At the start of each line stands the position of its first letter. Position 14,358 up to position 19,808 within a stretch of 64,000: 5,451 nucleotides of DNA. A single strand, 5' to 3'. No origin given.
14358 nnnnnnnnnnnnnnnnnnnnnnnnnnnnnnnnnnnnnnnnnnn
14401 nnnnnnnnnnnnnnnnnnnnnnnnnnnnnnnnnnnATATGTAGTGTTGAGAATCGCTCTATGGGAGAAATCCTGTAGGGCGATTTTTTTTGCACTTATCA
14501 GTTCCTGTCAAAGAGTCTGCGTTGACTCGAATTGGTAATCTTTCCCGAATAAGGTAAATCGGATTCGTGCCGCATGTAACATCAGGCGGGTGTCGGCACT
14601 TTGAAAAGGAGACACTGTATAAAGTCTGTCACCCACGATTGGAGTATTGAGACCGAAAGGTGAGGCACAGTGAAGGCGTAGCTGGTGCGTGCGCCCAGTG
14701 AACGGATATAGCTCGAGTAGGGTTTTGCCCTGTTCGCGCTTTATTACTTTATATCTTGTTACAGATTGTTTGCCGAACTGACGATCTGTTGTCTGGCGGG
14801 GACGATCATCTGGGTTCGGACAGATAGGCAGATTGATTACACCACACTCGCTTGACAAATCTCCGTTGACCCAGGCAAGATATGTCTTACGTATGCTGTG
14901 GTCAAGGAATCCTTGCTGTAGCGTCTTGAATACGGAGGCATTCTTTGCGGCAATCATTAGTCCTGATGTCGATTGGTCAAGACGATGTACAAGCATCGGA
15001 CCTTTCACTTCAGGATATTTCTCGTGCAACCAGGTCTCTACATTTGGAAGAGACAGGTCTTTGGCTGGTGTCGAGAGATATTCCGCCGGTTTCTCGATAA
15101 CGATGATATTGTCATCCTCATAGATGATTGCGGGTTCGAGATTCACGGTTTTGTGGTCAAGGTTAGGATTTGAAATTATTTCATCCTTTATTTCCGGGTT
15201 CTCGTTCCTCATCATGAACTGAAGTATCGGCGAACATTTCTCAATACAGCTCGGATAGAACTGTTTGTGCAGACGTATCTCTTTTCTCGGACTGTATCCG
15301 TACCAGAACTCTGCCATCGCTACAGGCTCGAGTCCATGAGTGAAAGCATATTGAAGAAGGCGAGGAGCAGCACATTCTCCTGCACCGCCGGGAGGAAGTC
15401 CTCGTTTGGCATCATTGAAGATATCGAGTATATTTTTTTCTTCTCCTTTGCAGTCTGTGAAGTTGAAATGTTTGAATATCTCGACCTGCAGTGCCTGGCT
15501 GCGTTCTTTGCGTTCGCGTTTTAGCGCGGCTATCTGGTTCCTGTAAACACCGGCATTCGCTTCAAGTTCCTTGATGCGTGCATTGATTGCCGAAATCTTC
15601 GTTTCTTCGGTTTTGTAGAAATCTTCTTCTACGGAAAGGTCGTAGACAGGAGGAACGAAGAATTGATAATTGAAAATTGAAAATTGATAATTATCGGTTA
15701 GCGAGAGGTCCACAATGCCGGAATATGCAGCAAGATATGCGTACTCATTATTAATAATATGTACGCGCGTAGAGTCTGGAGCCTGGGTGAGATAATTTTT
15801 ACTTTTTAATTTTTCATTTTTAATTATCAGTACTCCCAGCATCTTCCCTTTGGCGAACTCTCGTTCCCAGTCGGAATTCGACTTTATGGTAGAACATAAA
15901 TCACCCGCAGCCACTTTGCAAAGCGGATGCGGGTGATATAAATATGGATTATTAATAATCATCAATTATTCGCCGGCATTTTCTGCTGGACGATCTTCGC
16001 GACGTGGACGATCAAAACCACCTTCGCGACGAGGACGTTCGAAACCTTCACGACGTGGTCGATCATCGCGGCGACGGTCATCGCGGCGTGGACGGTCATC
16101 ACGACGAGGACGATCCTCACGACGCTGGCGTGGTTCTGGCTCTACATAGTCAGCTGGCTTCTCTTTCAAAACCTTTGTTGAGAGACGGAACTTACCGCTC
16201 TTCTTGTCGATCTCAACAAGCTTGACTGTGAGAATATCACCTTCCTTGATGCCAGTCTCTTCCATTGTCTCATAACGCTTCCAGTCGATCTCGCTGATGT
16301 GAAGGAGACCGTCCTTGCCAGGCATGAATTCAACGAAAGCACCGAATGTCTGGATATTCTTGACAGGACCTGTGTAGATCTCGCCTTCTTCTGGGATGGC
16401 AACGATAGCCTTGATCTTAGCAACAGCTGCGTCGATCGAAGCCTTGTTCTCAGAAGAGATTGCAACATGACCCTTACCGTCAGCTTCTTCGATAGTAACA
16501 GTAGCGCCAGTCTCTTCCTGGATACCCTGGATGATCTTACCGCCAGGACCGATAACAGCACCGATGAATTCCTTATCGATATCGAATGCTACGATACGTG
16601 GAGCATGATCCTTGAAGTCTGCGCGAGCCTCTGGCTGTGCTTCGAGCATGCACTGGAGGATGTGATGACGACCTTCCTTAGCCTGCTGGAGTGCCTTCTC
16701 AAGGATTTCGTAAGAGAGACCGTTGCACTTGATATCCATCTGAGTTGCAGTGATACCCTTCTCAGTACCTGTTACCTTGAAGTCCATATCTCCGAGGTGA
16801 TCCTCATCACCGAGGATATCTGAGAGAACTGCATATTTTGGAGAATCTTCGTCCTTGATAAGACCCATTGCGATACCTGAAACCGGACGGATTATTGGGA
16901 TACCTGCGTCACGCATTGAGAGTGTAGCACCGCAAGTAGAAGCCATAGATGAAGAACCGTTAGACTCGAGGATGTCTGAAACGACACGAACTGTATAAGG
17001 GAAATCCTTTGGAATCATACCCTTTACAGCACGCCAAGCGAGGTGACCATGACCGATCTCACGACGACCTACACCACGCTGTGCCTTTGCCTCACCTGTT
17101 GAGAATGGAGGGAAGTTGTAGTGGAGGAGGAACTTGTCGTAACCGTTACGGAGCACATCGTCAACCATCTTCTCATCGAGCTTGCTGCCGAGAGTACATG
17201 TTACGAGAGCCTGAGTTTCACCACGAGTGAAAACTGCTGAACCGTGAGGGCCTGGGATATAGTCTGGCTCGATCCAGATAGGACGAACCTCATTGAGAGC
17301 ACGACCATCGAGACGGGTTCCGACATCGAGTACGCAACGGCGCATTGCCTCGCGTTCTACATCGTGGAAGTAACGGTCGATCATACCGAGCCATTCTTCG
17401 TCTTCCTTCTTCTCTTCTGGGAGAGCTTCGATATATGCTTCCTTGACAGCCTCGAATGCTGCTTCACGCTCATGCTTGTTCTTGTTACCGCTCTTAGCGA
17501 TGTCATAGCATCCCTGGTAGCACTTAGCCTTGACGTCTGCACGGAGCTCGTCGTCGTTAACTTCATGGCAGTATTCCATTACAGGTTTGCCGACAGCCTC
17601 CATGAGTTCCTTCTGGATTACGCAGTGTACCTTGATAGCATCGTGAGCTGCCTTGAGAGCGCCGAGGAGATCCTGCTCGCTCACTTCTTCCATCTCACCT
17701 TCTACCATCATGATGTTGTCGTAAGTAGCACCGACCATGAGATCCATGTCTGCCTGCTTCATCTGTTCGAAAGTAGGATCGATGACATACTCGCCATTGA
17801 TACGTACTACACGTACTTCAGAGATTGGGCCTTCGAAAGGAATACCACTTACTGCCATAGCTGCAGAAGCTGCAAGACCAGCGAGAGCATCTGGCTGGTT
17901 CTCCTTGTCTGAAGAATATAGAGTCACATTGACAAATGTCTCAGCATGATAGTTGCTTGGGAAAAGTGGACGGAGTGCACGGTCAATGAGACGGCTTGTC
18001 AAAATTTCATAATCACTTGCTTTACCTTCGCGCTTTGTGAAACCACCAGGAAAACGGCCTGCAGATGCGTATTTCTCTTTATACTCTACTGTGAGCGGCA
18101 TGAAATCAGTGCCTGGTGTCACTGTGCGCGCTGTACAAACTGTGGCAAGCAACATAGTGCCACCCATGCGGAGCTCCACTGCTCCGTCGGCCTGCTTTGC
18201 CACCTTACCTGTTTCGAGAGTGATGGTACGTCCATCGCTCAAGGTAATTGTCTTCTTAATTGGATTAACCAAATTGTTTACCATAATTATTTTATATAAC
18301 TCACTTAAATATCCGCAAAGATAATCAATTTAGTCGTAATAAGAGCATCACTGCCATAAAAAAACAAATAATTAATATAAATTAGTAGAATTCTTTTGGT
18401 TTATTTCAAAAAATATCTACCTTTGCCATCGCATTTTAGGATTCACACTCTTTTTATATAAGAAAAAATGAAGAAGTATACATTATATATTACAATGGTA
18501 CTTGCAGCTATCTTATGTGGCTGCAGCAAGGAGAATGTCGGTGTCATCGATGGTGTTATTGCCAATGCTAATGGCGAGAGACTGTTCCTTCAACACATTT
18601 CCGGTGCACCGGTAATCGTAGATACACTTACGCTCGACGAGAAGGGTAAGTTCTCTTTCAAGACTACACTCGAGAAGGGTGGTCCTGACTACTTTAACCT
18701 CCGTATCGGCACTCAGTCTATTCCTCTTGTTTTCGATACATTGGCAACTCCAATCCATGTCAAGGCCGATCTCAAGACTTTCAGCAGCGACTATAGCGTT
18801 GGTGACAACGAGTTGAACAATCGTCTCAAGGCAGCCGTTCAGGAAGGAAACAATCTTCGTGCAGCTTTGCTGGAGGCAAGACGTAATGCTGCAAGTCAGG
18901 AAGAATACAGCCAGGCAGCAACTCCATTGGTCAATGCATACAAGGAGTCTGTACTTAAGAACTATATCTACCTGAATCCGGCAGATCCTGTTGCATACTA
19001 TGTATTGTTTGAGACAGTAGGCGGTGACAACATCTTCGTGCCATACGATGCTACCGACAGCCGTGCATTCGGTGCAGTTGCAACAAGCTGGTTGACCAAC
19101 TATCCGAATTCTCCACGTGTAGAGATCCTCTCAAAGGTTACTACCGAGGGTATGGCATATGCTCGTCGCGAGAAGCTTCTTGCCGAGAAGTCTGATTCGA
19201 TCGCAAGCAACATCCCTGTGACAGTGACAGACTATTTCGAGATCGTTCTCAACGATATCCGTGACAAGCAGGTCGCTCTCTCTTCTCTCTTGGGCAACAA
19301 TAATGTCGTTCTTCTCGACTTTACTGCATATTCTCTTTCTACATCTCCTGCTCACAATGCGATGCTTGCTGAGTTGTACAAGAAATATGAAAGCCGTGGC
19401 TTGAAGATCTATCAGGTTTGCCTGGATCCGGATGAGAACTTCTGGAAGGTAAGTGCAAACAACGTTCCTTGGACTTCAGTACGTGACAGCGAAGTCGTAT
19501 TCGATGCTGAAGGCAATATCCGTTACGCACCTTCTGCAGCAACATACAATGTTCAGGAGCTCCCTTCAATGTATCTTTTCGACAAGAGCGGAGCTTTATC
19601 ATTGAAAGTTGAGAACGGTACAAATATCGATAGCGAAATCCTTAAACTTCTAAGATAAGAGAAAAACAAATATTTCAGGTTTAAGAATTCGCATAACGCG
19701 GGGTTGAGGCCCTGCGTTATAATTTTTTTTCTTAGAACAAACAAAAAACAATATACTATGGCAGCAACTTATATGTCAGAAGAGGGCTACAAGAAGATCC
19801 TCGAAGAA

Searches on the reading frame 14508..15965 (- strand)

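Call 103: search_protein_families(library=pfam, proteins=[window:14508-15965:-], max_evalue=0.00001)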
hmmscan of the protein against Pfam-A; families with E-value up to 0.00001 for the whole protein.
window:14508-15965:- (485 aa): 1 family
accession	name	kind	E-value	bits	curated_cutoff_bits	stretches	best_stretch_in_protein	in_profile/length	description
PF00849.27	PseudoU_synth_2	-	2.6e-31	109.3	26.8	1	286-435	1-152/152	RNA pseudouridylate synthase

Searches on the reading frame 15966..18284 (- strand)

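Call 11: search_protein_families(library=pfam, proteins=[window:15966-18284:-], max_evalue=0.001)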
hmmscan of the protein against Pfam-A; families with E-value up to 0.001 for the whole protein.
window:15966-18284:- (772 aa): 6 families
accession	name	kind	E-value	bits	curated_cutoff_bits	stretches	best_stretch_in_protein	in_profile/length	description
PF01138.27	RNase_PH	-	1.4e-53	181.2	25.5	2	18-149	2-130/130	3' exoribonuclease family, domain 1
PF03725.20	RNase_PH_C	-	4.2e-22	78.3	20.8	2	152-216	1-67/67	3' exoribonuclease family, domain 2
PF00575.29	S1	-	1.8e-15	57.5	22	1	631-704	2-74/74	S1 RNA binding domain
PF00013.35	KH_1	-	2e-12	47.1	21.5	1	567-625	4-65/66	KH domain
PF03726.19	PNPase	-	5.3e-09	36.9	24.6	1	247-328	2-80/81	Polyribonucleotide nucleotidyltransferase, RNA binding domain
PF22675.2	KH-I_KHDC4-BBP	-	9.6e-06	25.8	30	1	572-623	6-70/76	KHDC4/BBP-like, KH-domain type I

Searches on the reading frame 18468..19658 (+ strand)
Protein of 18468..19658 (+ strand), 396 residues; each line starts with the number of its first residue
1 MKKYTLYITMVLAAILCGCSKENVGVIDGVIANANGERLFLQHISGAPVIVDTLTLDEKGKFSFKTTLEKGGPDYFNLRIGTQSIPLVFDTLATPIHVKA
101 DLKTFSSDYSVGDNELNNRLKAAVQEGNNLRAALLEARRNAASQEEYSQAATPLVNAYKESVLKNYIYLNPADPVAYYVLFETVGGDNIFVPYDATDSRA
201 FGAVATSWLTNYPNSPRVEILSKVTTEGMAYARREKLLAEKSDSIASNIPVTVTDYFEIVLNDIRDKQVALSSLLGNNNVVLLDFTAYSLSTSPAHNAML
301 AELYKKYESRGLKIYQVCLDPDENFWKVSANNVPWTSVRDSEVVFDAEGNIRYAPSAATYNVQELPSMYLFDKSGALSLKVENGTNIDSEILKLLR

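Call 11: search_protein_families(library=pfam, proteins=[window:18468-19658:+], max_evalue=0.001)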
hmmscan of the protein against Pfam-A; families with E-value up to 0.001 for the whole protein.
window:18468-19658:+ (396 aa): 3 families
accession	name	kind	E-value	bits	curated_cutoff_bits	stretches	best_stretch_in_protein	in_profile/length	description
PF13905.12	Thioredoxin_8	-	1.8e-07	31.8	27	1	278-376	1-93/94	Thioredoxin-like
PF14289.11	DUF4369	-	4.2e-06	27.7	25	1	26-117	2-88/91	Domain of unknown function (DUF4369)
PF00578.27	AhpC-TSA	-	4e-05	24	26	1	260-377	9-121/124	AhpC/TSA family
